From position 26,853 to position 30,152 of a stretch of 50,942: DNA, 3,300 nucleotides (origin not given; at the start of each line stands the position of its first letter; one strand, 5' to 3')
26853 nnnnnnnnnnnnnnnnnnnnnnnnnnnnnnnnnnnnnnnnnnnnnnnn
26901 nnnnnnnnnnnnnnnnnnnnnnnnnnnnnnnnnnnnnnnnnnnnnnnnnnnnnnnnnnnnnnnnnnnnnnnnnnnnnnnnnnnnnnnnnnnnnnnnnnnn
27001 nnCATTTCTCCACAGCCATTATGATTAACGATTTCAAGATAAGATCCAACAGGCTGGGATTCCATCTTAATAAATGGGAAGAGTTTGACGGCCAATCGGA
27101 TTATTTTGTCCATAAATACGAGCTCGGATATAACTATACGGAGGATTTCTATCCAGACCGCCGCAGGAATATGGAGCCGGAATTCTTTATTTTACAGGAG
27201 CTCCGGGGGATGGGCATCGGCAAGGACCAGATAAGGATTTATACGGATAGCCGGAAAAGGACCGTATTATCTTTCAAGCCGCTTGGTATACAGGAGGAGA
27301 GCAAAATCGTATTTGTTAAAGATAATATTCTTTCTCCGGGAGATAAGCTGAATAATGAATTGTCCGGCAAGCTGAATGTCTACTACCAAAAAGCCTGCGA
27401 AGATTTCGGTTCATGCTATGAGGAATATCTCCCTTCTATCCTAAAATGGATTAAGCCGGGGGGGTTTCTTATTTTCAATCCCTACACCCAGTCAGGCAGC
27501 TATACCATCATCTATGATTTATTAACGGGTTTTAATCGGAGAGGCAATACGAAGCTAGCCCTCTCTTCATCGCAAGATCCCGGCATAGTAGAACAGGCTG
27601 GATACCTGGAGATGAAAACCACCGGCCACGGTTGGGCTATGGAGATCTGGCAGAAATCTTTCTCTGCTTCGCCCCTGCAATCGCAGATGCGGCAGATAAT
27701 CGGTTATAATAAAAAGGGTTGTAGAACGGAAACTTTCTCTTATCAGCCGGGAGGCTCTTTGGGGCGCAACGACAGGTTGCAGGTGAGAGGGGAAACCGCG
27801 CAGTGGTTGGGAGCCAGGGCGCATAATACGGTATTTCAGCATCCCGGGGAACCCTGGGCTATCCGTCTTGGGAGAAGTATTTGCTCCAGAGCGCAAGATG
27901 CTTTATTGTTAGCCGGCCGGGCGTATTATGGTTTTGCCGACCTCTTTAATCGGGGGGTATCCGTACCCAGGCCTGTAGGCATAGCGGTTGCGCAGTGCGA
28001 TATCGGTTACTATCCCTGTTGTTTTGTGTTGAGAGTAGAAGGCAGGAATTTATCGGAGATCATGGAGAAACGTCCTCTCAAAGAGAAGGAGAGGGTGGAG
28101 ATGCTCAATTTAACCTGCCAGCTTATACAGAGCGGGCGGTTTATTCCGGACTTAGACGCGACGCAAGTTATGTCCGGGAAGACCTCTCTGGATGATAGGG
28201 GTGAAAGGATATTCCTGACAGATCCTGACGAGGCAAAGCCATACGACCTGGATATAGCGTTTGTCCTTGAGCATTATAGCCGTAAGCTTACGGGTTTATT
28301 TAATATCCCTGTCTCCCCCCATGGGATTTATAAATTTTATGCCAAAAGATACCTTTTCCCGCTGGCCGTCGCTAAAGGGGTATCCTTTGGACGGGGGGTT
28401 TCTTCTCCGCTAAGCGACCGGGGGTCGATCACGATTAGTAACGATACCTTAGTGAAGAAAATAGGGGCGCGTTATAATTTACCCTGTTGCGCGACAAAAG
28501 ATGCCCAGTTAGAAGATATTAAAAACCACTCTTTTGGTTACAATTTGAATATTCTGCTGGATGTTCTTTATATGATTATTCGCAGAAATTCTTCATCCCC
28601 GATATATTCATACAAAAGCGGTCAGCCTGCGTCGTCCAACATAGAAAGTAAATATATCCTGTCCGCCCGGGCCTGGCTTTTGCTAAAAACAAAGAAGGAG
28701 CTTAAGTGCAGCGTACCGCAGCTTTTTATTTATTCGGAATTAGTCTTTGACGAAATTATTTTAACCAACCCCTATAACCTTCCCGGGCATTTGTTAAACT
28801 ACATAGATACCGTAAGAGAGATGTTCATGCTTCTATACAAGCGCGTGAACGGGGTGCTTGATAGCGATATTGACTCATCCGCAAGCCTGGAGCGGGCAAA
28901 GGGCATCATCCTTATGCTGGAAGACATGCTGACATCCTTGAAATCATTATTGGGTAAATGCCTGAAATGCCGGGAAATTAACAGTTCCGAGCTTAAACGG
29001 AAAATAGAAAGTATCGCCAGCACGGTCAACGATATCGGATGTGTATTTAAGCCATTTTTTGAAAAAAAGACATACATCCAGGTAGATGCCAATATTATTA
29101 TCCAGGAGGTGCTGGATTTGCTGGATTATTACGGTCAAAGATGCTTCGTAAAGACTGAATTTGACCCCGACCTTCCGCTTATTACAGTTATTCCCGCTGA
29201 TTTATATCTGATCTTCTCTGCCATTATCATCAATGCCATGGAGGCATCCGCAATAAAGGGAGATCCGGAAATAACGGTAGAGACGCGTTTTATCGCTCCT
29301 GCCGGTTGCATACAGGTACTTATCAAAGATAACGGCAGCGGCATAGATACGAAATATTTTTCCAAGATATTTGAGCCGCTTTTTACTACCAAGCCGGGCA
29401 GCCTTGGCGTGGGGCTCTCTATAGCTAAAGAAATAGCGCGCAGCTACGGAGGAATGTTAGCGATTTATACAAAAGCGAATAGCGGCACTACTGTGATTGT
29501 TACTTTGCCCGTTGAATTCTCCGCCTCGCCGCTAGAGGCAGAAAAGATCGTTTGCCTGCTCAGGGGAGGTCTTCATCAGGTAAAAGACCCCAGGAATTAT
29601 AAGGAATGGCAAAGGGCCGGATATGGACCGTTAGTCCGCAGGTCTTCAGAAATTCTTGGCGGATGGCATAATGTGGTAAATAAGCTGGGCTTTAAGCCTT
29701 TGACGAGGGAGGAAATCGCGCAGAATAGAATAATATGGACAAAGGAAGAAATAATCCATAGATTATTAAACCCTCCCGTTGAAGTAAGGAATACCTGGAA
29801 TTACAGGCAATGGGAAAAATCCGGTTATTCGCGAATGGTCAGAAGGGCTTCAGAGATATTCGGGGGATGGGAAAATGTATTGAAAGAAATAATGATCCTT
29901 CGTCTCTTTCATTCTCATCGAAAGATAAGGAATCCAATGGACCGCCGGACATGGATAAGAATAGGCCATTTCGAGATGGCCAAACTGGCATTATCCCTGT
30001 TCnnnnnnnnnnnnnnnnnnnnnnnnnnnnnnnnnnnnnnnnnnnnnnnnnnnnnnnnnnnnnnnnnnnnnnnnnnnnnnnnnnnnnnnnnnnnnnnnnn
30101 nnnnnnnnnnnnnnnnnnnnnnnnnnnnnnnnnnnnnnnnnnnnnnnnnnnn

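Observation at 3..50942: One uninterrupted ORF fills the entire 50.9-kb window (at least 16,980 codons, open at both ends)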

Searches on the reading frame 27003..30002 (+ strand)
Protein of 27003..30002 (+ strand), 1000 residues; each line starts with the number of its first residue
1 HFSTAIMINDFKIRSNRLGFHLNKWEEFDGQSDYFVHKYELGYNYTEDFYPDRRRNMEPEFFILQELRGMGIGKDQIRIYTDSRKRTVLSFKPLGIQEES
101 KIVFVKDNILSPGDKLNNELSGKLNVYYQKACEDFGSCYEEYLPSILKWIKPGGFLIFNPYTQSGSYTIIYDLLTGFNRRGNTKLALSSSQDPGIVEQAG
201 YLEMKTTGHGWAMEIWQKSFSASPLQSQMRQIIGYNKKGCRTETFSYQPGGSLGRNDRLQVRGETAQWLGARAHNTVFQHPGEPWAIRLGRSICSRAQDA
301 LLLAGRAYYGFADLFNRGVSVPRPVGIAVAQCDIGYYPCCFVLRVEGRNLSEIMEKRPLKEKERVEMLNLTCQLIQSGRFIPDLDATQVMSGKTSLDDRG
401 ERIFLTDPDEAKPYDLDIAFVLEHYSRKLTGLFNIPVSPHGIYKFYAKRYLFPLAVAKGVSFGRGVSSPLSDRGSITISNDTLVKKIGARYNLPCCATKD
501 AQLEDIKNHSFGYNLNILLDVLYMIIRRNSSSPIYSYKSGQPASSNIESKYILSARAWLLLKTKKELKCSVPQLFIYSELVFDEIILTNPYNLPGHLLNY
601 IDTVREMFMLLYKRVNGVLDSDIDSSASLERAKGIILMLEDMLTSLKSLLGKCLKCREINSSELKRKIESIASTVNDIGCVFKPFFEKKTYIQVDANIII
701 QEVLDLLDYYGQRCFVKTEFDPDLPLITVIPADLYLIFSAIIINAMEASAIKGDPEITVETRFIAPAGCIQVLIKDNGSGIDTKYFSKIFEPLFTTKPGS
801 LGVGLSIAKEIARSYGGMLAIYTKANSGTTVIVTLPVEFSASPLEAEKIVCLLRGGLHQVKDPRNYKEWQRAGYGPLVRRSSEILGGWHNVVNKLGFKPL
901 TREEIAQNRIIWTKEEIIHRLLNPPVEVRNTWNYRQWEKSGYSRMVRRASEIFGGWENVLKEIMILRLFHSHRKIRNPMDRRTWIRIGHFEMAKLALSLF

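Call 19: search_protein_families(library=pfam, proteins=[window:27003-30002:+], max_evalue=0.05)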
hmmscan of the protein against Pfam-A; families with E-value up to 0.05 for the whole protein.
window:27003-30002:+ (1000 aa): 2 families
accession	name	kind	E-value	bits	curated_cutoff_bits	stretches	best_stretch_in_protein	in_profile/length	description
PF02518.31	HATPase_c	-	1.2e-17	64.8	26.4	1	732-837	4-109/111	Histidine kinase-, DNA gyrase B-, and HSP90-like ATPase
PF14501.12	HATPase_c_5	-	1.6e-05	25.2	22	1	731-826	3-93/102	GHKL domain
